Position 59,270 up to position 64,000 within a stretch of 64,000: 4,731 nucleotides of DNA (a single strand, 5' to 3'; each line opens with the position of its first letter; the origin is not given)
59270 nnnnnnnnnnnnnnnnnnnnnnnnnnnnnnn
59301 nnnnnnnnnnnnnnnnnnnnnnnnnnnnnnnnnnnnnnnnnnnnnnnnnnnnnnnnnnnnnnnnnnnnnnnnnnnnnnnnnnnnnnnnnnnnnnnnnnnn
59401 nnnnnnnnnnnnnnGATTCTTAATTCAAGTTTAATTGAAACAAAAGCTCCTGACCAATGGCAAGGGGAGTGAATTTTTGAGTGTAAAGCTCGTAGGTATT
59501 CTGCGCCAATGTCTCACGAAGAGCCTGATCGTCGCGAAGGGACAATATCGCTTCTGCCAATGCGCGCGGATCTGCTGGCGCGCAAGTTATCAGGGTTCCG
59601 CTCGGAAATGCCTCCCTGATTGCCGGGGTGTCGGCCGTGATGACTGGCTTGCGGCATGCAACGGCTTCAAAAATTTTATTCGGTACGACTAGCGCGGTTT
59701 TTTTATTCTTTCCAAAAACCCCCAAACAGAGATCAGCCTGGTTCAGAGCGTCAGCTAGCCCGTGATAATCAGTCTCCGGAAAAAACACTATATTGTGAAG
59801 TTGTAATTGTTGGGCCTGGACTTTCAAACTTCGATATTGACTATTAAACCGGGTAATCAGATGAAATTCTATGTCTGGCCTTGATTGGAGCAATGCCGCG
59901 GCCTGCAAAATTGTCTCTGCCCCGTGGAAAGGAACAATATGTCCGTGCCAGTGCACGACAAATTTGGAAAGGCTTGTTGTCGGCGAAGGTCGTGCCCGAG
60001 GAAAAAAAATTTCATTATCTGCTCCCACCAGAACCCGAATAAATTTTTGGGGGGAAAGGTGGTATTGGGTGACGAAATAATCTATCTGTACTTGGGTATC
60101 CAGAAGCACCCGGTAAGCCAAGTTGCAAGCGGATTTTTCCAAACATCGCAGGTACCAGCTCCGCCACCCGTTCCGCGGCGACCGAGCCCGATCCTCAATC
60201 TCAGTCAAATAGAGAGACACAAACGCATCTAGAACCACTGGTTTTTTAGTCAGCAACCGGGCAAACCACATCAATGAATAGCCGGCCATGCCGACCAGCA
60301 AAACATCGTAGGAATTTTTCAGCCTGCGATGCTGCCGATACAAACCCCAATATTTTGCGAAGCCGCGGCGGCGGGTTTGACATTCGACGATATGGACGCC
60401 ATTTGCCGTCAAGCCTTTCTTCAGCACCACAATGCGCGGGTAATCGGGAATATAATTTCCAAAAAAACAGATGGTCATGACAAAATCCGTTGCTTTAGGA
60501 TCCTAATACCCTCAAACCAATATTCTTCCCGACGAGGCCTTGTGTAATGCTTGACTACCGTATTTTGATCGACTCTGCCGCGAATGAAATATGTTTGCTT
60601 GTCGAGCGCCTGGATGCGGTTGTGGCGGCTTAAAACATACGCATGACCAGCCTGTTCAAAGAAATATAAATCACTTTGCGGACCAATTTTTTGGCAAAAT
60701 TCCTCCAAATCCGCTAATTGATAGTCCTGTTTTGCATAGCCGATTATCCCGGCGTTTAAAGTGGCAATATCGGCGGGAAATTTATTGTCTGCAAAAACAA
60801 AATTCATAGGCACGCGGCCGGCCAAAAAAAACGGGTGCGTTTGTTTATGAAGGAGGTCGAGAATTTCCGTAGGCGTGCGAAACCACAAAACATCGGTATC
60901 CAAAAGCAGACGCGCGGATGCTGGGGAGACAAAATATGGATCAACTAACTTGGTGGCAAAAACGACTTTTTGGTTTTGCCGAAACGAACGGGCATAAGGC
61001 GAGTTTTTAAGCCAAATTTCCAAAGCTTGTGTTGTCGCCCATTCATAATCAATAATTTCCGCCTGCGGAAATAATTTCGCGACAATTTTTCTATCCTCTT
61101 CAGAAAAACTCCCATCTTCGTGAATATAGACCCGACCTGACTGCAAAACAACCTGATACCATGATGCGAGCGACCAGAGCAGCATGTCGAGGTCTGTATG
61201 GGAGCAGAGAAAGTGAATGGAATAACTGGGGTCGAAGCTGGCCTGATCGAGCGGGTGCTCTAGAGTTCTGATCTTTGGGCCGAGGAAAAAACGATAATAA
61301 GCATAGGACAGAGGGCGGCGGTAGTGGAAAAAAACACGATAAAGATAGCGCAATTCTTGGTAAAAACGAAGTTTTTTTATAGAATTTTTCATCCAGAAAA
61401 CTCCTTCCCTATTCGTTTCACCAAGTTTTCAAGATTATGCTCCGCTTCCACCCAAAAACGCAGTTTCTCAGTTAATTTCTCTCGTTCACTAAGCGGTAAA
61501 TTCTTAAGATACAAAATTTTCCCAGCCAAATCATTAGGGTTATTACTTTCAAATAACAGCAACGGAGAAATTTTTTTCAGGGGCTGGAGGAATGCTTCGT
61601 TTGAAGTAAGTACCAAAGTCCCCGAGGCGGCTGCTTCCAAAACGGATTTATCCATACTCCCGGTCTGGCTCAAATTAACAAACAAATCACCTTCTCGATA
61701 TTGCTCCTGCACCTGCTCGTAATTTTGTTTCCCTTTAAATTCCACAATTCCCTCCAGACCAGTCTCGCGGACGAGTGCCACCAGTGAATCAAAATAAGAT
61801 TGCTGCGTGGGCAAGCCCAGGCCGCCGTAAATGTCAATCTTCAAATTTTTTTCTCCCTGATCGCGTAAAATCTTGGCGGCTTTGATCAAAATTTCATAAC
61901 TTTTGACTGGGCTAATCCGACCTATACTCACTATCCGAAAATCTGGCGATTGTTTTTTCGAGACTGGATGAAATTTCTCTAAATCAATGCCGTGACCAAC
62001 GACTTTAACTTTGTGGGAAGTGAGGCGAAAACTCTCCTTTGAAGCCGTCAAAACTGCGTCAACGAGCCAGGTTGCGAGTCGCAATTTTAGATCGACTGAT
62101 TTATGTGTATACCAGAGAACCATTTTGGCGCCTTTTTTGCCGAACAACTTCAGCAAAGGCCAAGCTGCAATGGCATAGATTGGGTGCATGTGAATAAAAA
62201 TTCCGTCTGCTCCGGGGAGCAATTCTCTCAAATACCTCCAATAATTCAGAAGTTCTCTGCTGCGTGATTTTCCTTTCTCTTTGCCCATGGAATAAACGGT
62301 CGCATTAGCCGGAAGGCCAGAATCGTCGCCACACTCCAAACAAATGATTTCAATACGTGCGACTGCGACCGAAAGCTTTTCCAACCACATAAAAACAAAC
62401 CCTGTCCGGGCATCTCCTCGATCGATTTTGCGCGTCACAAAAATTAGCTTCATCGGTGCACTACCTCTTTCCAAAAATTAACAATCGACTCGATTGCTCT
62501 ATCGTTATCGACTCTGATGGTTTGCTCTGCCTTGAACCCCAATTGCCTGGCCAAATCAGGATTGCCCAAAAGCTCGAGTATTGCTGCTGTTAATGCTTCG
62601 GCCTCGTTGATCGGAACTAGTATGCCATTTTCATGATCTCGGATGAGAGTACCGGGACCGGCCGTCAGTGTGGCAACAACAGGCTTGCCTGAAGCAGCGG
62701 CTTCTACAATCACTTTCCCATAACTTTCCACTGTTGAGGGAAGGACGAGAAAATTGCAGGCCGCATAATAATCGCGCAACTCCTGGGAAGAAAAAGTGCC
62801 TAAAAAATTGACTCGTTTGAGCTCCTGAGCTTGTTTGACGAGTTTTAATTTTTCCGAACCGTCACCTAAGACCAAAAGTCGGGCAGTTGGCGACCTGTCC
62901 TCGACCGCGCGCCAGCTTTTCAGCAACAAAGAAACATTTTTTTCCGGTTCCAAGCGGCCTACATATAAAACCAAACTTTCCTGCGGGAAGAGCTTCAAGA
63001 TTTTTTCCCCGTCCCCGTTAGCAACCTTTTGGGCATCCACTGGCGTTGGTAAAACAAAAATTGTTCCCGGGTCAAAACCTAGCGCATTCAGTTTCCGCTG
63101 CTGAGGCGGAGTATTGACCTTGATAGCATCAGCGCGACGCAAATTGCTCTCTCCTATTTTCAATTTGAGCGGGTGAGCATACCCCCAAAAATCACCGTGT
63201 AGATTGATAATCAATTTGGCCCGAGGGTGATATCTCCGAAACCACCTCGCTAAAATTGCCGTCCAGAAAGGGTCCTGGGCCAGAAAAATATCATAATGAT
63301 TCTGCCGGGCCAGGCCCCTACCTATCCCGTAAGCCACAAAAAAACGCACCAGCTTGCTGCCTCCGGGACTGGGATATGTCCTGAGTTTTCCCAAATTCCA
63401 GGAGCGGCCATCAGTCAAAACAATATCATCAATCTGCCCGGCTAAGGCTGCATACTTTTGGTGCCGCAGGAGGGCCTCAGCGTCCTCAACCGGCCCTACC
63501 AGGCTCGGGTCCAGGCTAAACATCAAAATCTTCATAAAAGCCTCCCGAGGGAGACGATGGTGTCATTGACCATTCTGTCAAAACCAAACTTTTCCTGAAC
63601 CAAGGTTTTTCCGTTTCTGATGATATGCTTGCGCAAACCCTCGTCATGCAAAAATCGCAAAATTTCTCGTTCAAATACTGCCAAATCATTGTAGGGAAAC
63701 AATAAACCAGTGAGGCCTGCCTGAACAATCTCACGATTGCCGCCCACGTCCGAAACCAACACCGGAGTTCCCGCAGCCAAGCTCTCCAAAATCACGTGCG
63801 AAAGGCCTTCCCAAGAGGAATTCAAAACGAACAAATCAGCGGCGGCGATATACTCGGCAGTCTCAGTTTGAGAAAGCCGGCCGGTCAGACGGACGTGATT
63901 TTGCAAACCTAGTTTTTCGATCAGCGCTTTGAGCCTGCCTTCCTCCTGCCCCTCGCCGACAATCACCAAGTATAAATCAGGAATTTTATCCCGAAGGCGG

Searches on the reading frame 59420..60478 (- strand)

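Call 26: search_protein_families(library=pfam, proteins=[window:59420-60478:-], max_evalue=0.001)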
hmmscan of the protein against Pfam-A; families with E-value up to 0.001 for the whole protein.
window:59420-60478:- (352 aa): 4 families
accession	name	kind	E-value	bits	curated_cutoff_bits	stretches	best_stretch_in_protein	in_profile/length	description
PF13692.12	Glyco_trans_1_4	-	3.9e-14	53.5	27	1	174-317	3-142/142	Glycosyl transferases group 1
PF00534.26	Glycos_transf_1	-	1.2e-12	48.2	26.4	1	172-330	15-171/172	Glycosyl transferases group 1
PF13524.12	Glyco_trans_1_2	-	5e-11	43.2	25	1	198-339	10-136/144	Glycosyl transferase-like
PF13579.12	Glyco_trans_4_4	-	0.00032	21.5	29.7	1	23-144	35-150/158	Glycosyl transferase 4-like domain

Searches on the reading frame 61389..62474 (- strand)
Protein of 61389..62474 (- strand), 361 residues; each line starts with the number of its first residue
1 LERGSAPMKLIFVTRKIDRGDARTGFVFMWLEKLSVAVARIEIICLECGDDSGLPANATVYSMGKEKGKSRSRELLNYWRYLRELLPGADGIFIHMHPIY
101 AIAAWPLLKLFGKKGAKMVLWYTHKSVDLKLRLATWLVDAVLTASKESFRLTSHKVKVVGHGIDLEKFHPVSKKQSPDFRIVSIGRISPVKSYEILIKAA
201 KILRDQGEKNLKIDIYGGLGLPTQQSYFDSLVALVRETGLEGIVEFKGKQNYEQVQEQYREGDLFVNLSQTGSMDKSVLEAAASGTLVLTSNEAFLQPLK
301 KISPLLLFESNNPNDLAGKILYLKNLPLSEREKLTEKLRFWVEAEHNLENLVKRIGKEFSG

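Call 26: search_protein_families(library=pfam, proteins=[window:61389-62474:-], max_evalue=0.001)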
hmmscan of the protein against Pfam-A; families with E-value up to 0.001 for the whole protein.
window:61389-62474:- (361 aa): 3 families
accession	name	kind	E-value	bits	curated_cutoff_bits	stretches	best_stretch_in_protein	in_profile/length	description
PF00534.26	Glycos_transf_1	-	2.8e-21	76.2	26.4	1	166-337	3-168/172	Glycosyl transferases group 1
PF13692.12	Glyco_trans_1_4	-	2.5e-15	57.4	27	1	180-323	3-139/142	Glycosyl transferases group 1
PF13524.12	Glyco_trans_1_2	-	4.2e-06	27.2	25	1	212-354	16-141/144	Glycosyl transferase-like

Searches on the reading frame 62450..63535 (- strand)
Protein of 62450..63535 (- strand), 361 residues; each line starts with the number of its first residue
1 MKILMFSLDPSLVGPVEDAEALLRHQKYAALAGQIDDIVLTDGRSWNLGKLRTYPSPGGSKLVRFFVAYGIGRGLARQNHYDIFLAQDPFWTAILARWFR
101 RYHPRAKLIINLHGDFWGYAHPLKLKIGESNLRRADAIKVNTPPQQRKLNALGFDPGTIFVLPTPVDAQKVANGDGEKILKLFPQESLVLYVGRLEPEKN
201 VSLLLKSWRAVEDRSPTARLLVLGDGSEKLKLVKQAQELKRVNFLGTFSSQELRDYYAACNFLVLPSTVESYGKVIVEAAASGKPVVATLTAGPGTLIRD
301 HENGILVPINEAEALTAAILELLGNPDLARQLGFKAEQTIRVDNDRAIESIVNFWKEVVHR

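Call 80: search_protein_families(library=pfam, proteins=[window:62450-63535:-], max_evalue=10)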
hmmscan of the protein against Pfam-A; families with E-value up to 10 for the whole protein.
window:62450-63535:- (361 aa): 6 families
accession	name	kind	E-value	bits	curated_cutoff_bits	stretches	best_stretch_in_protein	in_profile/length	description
PF00534.26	Glycos_transf_1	-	2.2e-35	122.2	26.4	1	181-338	10-171/172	Glycosyl transferases group 1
PF13692.12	Glyco_trans_1_4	-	6e-33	114.5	27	1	188-325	3-142/142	Glycosyl transferases group 1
PF13439.12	Glyco_transf_4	-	1.2e-09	38.9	28.5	1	52-169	44-169/170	Glycosyltransferase Family 4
PF13579.12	Glyco_trans_4_4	-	3.2e-08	34.5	29.7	1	52-163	46-156/158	Glycosyl transferase 4-like domain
PF20706.3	GT4-conflict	-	8e-08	32.1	26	1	185-330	196-362/385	Family 4 Glycosyltransferase in conflict systems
PF13524.12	Glyco_trans_1_2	-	0.0018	18.7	25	1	213-341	10-130/144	Glycosyl transferase-like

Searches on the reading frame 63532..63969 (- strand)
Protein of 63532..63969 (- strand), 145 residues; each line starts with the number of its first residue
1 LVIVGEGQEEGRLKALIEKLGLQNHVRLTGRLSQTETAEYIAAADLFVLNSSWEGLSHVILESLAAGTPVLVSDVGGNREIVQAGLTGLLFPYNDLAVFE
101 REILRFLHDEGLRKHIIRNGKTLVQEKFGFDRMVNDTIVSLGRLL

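Call 80: search_protein_families(library=pfam, proteins=[window:63532-63969:-], max_evalue=10)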
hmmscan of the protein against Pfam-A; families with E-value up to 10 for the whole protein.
window:63532-63969:- (145 aa): 5 families
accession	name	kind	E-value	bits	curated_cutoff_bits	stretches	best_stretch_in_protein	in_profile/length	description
PF00534.26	Glycos_transf_1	-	2.2e-35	122.2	26.4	1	1-121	50-170/172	Glycosyl transferases group 1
PF13692.12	Glyco_trans_1_4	-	2.4e-26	93.1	27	1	2-109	37-142/142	Glycosyl transferases group 1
PF13524.12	Glyco_trans_1_2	-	1.1e-06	29.1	25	1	25-133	28-138/144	Glycosyl transferase-like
PF20706.3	GT4-conflict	-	2.1e-05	24.2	26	1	33-84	271-322/385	Family 4 Glycosyltransferase in conflict systems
PF01075.23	Glyco_transf_9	-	0.088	12.5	22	1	8-59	148-197/247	Glycosyltransferase family 9 (heptosyltransferase)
